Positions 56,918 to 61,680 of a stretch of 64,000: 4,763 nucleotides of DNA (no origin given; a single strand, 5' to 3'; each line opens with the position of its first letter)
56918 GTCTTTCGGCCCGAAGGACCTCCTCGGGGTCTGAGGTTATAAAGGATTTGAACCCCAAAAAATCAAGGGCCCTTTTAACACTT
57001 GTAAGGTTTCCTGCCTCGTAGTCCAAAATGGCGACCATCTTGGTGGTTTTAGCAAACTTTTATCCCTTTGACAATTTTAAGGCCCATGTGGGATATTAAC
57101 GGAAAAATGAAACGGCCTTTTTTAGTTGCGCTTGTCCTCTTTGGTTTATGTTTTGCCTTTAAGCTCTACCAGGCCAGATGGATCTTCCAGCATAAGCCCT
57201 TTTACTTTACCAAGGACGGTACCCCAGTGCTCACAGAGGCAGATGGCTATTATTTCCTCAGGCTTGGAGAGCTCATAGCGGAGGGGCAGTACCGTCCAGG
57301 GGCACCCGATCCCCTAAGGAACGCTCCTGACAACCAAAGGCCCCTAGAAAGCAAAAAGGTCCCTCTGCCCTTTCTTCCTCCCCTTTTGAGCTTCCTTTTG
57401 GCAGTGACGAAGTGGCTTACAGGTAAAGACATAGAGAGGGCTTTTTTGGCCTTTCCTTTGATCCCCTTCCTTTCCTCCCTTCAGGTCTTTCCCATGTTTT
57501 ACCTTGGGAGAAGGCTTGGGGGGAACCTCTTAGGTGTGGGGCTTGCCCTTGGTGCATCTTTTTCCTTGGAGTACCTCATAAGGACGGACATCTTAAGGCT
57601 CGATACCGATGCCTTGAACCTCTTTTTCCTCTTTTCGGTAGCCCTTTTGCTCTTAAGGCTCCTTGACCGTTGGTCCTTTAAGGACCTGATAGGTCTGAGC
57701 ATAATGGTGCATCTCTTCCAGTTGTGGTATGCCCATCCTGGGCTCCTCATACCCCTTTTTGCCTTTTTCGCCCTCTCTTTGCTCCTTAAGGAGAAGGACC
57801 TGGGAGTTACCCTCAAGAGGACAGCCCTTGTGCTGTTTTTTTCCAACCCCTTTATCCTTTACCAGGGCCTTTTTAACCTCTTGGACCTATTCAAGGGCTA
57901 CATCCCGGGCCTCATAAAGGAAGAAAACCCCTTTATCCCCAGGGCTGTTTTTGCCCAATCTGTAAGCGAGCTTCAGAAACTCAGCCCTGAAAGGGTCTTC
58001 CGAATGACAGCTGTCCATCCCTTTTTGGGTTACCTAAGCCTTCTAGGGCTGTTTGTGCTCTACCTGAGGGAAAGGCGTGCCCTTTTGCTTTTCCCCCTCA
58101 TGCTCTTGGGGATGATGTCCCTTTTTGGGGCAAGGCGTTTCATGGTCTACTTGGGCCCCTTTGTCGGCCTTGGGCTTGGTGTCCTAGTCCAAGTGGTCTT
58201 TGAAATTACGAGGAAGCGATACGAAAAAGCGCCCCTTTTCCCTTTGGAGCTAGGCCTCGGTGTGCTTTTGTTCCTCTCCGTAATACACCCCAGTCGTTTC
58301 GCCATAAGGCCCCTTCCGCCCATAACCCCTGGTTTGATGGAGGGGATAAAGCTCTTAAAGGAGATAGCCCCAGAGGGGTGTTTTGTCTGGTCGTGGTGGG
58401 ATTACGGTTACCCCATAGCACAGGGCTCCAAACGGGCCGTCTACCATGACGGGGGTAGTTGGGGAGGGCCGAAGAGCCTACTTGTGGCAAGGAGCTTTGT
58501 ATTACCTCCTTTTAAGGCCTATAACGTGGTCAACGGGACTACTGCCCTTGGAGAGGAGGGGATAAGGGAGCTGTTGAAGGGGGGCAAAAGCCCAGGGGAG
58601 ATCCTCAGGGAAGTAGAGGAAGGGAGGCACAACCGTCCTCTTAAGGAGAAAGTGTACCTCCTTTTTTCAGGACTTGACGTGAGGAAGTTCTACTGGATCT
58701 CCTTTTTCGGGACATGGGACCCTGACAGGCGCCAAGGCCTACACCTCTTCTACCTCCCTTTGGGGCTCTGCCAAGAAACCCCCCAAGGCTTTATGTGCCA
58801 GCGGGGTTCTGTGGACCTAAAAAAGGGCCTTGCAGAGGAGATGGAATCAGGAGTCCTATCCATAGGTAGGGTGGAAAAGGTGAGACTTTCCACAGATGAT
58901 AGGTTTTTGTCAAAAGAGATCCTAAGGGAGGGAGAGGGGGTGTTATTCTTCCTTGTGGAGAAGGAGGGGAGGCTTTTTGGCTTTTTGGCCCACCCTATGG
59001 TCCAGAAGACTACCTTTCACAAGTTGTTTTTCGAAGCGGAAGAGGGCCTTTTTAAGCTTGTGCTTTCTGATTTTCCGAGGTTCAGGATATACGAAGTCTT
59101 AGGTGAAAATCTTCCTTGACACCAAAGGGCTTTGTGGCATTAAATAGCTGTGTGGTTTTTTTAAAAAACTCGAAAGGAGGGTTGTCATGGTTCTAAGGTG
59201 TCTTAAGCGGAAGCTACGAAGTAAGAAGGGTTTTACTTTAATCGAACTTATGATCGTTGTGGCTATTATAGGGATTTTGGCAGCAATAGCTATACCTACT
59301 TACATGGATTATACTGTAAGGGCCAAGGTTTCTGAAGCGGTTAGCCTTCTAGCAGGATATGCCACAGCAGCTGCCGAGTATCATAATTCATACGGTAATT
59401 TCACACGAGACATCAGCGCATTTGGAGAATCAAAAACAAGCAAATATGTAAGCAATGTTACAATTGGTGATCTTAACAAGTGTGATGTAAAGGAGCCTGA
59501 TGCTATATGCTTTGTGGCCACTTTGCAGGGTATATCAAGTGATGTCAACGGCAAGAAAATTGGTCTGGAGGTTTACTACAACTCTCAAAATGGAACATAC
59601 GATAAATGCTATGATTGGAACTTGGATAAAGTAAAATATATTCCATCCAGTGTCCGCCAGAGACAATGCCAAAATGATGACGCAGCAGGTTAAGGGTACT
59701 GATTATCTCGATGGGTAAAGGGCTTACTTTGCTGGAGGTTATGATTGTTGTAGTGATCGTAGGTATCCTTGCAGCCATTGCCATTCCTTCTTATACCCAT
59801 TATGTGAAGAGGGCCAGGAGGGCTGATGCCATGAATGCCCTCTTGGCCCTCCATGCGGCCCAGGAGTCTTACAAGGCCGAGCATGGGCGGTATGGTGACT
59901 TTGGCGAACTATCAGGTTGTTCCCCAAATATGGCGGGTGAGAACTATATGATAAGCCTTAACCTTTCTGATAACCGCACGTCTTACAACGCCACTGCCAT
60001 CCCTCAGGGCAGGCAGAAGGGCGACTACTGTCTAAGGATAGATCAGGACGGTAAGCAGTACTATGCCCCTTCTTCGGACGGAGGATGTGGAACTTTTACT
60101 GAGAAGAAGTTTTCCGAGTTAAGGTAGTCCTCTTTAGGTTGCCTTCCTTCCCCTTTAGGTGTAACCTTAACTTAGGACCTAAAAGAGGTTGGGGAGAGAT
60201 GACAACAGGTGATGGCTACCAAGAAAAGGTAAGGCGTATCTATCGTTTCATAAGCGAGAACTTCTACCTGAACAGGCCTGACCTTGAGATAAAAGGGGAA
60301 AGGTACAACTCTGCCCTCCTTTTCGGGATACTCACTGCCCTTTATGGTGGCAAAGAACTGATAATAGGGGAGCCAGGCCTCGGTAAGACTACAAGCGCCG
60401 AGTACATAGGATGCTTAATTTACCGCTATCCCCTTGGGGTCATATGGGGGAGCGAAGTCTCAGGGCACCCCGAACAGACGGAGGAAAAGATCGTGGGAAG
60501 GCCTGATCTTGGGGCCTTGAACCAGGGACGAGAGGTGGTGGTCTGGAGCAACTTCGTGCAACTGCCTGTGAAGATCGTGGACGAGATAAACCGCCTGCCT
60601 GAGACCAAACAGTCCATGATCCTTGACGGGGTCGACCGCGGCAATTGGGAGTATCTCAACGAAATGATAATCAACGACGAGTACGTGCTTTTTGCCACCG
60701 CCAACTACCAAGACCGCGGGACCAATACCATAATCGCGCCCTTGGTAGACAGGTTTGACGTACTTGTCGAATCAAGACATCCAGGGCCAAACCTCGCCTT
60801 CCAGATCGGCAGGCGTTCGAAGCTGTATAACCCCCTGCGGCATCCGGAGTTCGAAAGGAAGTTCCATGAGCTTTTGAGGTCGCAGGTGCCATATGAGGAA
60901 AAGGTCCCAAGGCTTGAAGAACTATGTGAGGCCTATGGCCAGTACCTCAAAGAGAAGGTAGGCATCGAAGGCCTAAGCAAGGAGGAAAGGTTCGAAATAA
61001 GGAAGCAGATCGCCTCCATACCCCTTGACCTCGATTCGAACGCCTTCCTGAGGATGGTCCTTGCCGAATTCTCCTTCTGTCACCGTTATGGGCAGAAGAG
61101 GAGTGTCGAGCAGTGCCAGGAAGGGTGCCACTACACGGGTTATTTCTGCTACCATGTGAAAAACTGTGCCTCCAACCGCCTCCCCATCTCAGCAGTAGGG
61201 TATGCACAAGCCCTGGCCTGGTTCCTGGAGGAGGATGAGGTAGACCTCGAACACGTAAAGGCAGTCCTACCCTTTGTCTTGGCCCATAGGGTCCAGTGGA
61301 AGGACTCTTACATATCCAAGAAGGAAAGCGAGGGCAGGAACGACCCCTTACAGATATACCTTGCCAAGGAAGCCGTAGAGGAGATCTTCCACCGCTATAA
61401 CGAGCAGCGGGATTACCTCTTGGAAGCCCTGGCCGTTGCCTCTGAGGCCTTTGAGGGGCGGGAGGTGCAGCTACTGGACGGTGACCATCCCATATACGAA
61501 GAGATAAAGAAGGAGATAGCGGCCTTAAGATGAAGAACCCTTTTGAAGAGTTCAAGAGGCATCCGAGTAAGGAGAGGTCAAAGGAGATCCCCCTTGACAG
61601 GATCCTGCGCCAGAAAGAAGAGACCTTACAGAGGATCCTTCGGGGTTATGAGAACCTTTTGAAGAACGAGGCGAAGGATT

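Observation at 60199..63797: MoxR AAA+ ATPase, GXGXG beta-helix protein and VWA protein, tightly linked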

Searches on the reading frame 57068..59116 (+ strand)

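Call 3: search_protein_families(library=pfam, proteins=[window:57068-59116:+], max_evalue=0.1)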
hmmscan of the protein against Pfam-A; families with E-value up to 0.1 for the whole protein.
window:57068-59116:+ (683 aa): 2 families
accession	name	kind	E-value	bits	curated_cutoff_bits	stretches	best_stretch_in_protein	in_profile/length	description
PF02516.20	STT3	-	1.4e-14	54.9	24.5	1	42-258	15-227/405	Oligosaccharyl transferase STT3, N-terminal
PF21436.2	STT3-PglB_core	-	3.2e-06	28.1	23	1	439-488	4-53/131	STT3/PglB/AglB core domain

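Call 4: search_protein_families(library=ncbifam, proteins=[window:57068-59116:+], max_evalue=0.1)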
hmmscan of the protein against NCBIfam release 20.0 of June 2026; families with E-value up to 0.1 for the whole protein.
window:57068-59116:+ (683 aa): 2 families
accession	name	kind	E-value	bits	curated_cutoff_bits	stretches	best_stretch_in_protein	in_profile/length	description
NF050801.1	ProtGlycPglB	equivalog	5.7e-21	74.7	1300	2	228-472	246-486/713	undecaprenyl-diphosphooligosaccharide--protein glycotransferase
TIGR04154.1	archaeo_STT3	subfamily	1.4e-06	26.9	450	1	103-208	69-179/831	oligosaccharyl transferase, archaeosortase A system-associated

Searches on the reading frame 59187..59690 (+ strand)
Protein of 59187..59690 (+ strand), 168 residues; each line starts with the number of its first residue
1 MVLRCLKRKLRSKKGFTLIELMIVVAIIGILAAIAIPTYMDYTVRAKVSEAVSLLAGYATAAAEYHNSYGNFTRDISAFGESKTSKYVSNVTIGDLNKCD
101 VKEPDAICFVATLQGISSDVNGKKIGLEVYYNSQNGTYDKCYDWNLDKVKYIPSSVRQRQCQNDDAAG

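Call 3: search_protein_families(library=pfam, proteins=[window:59187-59690:+], max_evalue=0.1)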
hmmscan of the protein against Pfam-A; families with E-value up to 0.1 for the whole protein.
window:59187-59690:+ (168 aa): 4 families
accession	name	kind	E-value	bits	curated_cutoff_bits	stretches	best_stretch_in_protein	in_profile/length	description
PF07963.17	N_methyl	-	6.4e-10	38.6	21.2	1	11-36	2-27/27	Prokaryotic N-terminal methylation motif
PF00114.24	Pilin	-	6.7e-08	33.9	22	1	44-157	1-108/108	Pilin (bacterial filament)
PF16732.10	ComP_DUS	-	0.0031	18.8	27.3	1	37-87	1-56/87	Type IV minor pilin ComP, DNA uptake sequence receptor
PF11157.13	DUF2937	-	0.014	15.7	25.3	1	21-67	5-54/162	Protein of unknown function (DUF2937)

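Call 4: search_protein_families(library=ncbifam, proteins=[window:59187-59690:+], max_evalue=0.1)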
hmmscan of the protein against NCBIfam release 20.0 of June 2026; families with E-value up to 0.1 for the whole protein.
window:59187-59690:+ (168 aa): 11 families
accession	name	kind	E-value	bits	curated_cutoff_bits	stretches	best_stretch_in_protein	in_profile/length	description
NF041775.1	typeIV_PilA_Myxo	equivalog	1.2e-17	64.6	400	1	13-117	10-113/214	type IV pilin protein PilA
NF007862.0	PRK10574.1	equivalog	2.1e-14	53.9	138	1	12-94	3-88/145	prepilin peptidase-dependent pilin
TIGR02532.1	IV_pilin_GFxxxE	domain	3.1e-10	39.5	16.3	1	13-36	1-24/24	prepilin-type N-terminal cleavage/methylation domain-containing protein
TIGR01710.1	typeII_sec_gspG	equivalog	7e-10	39.1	88.85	1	14-71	1-58/134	type II secretion system major pseudopilin GspG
TIGR01708.2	typeII_sec_gspH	equivalog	5.6e-08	33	80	1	14-51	2-39/169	type II secretion system minor pseudopilin GspH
NF007800.0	PRK10506.1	equivalog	1.4e-06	28.2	158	1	8-81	3-75/163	prepilin peptidase-dependent protein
NF040999.1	pilin_ComGC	equivalog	1.7e-06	28.1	75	1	13-41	1-29/84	competence type IV pilus major pilin ComGC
NF041013.1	T4P_ComGE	equivalog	7.2e-05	22.8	49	1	12-43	2-33/83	competence type IV pilus minor pilin ComGE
TIGR02596.1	TIGR02596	subfamily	8e-05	22.8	70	1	16-59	1-44/196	Verru_Chthon cassette protein D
NF040982.1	ComGD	equivalog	0.019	15.4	70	1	13-38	1-25/139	competence type IV pilus minor pilin ComGD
TIGR01711.1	gspJ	equivalog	0.069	13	64.85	1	14-39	1-23/192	type II secretion system minor pseudopilin GspJ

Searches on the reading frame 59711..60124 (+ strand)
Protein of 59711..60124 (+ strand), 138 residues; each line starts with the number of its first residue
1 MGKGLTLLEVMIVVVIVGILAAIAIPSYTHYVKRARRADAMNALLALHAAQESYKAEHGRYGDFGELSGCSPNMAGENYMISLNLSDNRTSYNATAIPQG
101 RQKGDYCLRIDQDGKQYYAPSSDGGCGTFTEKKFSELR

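Call 3: search_protein_families(library=pfam, proteins=[window:59711-60124:+], max_evalue=0.1)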
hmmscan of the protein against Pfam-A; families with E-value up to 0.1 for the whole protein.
window:59711-60124:+ (138 aa): 3 families
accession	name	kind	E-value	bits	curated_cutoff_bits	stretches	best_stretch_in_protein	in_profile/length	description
PF16732.10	ComP_DUS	-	7.2e-18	65.7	27.3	1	26-109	1-85/87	Type IV minor pilin ComP, DNA uptake sequence receptor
PF07963.17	N_methyl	-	1.4e-05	24.9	21.2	1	3-25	5-27/27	Prokaryotic N-terminal methylation motif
PF16734.10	Pilin_GH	-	0.0052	17.6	28.9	1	38-106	2-70/114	Type IV pilin-like G and H, putative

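Call 4: search_protein_families(library=ncbifam, proteins=[window:59711-60124:+], max_evalue=0.1)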
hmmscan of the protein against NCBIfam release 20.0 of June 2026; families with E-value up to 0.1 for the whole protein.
window:59711-60124:+ (138 aa): 10 families
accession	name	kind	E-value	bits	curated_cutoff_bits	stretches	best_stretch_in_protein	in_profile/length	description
NF041775.1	typeIV_PilA_Myxo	equivalog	8.6e-19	68.4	400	1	3-96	11-104/214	type IV pilin protein PilA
NF007862.0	PRK10574.1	equivalog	3.7e-13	49.8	138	1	3-86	5-88/145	prepilin peptidase-dependent pilin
TIGR01710.1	typeII_sec_gspG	equivalog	1.4e-12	47.8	88.85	1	3-62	1-60/134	type II secretion system major pseudopilin GspG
TIGR02532.1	IV_pilin_GFxxxE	domain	1.6e-06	27.7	16.3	1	3-25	2-24/24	prepilin-type N-terminal cleavage/methylation domain-containing protein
TIGR01708.2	typeII_sec_gspH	equivalog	2.1e-06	27.8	80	1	3-39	2-39/169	type II secretion system minor pseudopilin GspH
NF041013.1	T4P_ComGE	equivalog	1.1e-05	25.4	49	1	3-59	4-61/83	competence type IV pilus minor pilin ComGE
NF040999.1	pilin_ComGC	equivalog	1.4e-05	25.2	75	1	3-67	2-66/84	competence type IV pilus major pilin ComGC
NF007800.0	PRK10506.1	equivalog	4.6e-05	23.3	158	1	3-47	9-53/163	prepilin peptidase-dependent protein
TIGR02596.1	TIGR02596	subfamily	0.0047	17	70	1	6-40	2-36/196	Verru_Chthon cassette protein D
TIGR02523.1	type_IV_pilV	equivalog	0.022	15.2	52.2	1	3-46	2-47/139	type IV pilus modification protein PilV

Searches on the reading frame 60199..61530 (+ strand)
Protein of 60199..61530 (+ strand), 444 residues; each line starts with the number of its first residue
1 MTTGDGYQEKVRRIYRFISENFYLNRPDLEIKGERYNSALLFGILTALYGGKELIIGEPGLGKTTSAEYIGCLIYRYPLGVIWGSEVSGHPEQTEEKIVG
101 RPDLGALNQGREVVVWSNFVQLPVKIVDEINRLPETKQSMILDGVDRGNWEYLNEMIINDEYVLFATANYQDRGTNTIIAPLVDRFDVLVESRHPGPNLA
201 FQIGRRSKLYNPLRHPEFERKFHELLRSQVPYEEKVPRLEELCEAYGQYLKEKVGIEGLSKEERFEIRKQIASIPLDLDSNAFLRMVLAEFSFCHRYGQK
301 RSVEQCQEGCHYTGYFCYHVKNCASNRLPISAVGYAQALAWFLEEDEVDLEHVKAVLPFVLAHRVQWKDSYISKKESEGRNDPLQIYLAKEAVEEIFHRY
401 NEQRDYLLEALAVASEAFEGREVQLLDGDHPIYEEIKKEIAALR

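Call 3: search_protein_families(library=pfam, proteins=[window:60199-61530:+], max_evalue=0.1)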
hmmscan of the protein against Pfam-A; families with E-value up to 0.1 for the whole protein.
window:60199-61530:+ (444 aa): 4 families
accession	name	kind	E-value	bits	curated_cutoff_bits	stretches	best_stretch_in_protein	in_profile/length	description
PF17863.7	AAA_lid_2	-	2.9e-08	33.8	22.7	1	329-369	18-58/74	AAA lid domain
PF07728.20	AAA_5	-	8.7e-05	23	22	1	54-186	3-139/139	AAA domain (dynein-related subfamily)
PF00004.35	AAA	-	0.0054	17.6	21.2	1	54-191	2-128/131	ATPase family associated with various cellular activities (AAA)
PF07726.17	AAA_3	-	0.013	15.8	27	1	111-186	52-129/131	ATPase family associated with various cellular activities (AAA)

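Call 4: search_protein_families(library=ncbifam, proteins=[window:60199-61530:+], max_evalue=0.1)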
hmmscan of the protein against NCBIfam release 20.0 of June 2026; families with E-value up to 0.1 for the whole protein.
window:60199-61530:+ (444 aa): 3 families
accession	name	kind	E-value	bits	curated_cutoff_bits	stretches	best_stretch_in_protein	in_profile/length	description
TIGR02031.1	BchD-ChlD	equivalog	0.0028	16.4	499.55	0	92-194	59-166/608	magnesium chelatase ATPase subunit D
TIGR02442.1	Cob-chelat-sub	hypoth_equivalog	0.0057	15.1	779.45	1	321-379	266-324/641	putative cobaltochelatase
TIGR03712.1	acc_sec_asp2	equivalog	0.016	14.3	210.75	1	221-321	51-148/511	accessory Sec system protein Asp2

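Call 5: search_protein_families(library=padloc, proteins=[window:60199-61530:+], max_evalue=1)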
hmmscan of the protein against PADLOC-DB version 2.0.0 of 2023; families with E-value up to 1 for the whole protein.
window:60199-61530:+ (444 aa): 0 families

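Call 9: find_homologous_proteins(query=window:60199-61530:+)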
Query window:60199-61530:+ (444 aa): 937 proteins with E <= 0.001 among 8000 candidates; the best 120 are listed.
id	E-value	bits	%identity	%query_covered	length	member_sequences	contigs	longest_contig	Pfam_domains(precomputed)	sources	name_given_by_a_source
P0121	4.4e-295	996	96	100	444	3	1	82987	PF17863.8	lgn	-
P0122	2.6e-270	915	88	100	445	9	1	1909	PF17863.8,PF07728.21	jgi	-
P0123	1.1e-263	893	86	100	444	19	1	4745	PF17863.8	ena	-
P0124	2.5e-259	879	83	100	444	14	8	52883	-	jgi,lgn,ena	-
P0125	2.5e-257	872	83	100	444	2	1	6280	-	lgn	-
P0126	9.0e-252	854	80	98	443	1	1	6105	-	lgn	-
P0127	2.5e-245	832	78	99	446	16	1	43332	PF17863.8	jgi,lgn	-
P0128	4.0e-234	796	75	98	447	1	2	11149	PF17863.8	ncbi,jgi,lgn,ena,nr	ncbi:MAG: hypothetical protein DRG50_03580 [Deltaproteobacteria bacterium]|nr:MAG: hypothetical prot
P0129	9.0e-234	794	74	99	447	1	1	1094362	PF17863.8,PF07728.21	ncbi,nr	ncbi:MAG: AAA family ATPase [Deltaproteobacteria bacterium]|nr:MAG: AAA family ATPase [Deltaproteoba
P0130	9.2e-232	788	74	98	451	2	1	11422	PF17863.8,PF07728.21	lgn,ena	-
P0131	4.3e-228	776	73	98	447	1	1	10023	PF07728.21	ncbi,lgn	-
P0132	2.2e-227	773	72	98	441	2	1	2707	PF17863.8,PF07728.21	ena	-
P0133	6.7e-227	772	73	98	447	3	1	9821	PF17863.8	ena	-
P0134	1.7e-226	770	72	98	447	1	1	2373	PF07728.21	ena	-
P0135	2.0e-226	770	72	98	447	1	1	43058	PF07728.21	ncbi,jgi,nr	ncbi:MAG: AAA family ATPase [Deltaproteobacteria bacterium]|nr:AAA family ATPase [Deltaproteobacteri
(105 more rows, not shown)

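Call 22: search_solved_structures(query=A2, max_evalue=1, show_alignments=2)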
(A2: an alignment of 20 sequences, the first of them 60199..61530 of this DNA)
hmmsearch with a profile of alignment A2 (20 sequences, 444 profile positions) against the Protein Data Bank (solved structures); distinct sequences matched with E-value up to 1: 2.
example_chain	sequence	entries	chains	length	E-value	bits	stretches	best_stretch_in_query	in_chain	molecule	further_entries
2r44_A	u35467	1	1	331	0.041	16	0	218-366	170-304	Uncharacterized protein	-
5kzm_B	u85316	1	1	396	0.86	11.7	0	9-74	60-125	Tryptophan synthase beta chain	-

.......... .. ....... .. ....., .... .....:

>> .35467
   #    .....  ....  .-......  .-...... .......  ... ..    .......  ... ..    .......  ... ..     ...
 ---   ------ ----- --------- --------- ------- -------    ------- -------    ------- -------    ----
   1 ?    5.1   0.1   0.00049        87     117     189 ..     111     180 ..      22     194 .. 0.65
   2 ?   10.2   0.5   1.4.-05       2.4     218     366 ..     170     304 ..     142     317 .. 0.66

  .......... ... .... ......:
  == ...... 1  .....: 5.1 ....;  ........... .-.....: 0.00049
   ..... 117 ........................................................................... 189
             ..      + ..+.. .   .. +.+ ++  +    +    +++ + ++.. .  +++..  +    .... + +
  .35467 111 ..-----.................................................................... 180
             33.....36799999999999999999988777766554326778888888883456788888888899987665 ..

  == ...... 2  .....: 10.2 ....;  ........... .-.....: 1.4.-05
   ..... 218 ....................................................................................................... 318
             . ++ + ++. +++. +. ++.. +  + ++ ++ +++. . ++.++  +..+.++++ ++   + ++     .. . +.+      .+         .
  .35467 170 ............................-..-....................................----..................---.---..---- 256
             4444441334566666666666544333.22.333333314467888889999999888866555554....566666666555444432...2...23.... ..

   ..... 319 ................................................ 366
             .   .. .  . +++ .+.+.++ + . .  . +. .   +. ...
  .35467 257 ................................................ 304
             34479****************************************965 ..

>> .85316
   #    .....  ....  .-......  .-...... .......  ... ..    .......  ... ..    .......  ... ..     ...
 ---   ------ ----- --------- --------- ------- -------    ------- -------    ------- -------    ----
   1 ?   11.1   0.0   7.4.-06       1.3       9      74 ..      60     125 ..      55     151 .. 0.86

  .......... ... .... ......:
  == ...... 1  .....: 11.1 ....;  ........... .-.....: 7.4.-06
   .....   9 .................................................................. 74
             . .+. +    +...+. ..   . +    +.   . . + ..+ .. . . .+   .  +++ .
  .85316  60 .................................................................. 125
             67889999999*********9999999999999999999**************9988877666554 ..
